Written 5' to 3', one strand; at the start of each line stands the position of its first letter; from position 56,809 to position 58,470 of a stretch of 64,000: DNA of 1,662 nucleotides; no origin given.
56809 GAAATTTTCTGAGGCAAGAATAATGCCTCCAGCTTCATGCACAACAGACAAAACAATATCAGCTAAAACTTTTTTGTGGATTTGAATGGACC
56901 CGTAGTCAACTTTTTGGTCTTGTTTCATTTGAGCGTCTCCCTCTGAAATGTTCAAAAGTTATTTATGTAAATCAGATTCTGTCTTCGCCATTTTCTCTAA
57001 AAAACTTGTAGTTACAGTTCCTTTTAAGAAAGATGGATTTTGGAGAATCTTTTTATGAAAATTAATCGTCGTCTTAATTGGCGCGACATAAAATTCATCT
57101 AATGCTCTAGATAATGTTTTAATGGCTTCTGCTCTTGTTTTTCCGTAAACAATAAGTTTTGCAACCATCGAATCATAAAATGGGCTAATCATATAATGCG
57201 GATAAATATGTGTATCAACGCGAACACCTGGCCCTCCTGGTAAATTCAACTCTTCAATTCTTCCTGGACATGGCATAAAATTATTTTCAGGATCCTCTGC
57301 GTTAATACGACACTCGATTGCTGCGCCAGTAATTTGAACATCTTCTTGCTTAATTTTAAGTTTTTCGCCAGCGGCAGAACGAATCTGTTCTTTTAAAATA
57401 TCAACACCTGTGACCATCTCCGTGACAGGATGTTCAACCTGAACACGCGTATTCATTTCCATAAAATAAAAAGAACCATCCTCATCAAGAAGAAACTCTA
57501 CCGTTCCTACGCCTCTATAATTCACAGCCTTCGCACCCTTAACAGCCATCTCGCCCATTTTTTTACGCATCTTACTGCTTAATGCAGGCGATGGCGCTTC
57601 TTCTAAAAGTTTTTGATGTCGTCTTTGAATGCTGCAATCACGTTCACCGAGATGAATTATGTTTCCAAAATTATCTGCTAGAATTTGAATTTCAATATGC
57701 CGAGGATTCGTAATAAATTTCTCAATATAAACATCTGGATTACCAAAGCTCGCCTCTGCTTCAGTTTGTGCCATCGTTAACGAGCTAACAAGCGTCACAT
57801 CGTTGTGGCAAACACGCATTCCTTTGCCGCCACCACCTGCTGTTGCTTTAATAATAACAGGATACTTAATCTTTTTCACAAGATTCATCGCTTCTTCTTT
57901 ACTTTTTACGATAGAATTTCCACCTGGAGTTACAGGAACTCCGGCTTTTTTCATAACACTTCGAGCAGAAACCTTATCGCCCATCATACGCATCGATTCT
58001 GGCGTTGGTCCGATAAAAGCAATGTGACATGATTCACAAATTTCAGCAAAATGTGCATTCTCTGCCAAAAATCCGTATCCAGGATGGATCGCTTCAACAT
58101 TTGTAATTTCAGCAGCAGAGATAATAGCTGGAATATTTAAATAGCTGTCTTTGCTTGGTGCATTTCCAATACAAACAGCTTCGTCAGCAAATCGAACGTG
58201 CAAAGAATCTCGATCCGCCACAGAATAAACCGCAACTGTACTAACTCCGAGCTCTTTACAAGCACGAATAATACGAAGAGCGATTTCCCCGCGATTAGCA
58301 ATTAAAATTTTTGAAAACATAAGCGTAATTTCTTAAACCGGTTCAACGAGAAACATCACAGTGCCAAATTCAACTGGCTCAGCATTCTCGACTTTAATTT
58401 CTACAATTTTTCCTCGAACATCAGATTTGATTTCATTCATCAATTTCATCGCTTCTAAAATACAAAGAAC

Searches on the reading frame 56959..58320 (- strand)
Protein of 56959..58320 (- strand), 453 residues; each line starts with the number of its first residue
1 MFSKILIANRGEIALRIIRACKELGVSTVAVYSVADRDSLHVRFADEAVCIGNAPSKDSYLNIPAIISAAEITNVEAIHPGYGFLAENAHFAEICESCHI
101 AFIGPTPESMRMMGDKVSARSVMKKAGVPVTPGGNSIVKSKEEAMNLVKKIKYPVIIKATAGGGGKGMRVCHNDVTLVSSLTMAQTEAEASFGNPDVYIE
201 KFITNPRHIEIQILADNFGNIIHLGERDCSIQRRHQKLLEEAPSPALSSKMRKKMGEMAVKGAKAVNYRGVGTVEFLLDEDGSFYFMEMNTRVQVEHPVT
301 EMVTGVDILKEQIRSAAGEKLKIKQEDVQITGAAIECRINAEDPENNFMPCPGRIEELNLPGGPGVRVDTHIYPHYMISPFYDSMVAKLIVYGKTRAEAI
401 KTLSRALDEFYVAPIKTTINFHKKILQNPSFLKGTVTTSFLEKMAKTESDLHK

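Call 32: find_encoding_contigs(protein=window:56959-58320:-, flank=10000, max_places=1)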
Protein window:56959-58320:- (453 aa): 24 contigs read that carry it; 1 place shown.
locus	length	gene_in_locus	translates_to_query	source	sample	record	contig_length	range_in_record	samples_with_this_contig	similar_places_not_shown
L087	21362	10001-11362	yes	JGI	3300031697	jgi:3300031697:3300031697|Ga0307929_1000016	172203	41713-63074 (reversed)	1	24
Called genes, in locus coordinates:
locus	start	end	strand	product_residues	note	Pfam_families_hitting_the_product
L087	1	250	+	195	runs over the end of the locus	PF01196:Ribosomal_L17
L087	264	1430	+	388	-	PF00155:Aminotran_1_2, PF01041:DegT_DnrJ_EryC1, PF01053:Cys_Met_Meta_PP (weak)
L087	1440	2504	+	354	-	PF00437:T2SSE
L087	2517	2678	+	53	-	-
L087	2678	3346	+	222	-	PF21948:LplA-B_cat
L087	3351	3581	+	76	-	PF00364:Biotin_lipoyl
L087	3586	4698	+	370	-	PF06925:MGDG_synth, PF13439:Glyco_transf_4 (faint), PF02350:Epimerase_2 (weak), PF04101:Glyco_tran_28_C, PF00534:Glycos_transf_1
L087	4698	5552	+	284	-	PF03279:Lip_A_acyltrans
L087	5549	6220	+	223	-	PF00535:Glycos_transf_2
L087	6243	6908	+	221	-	-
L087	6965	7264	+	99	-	PF08899:DUF1844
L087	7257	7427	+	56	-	PF03966:Trm112p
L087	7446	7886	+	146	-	PF01220:DHquinase_II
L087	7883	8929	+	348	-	PF01321:Creatinase_N, PF00557:Peptidase_M24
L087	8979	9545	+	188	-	PF08207:EFP_N, PF01132:EFP, PF09285:Elong-fact-P_C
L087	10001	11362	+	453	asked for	PF00289:Biotin_carb_N, PF08443:RimK, PF14397:ATPgrasp_ST (faint), PF02222:ATP-grasp, PF02786:CPSase_L_D2, PF07478:Dala_Dala_lig_C, PF02785:Biotin_carb_C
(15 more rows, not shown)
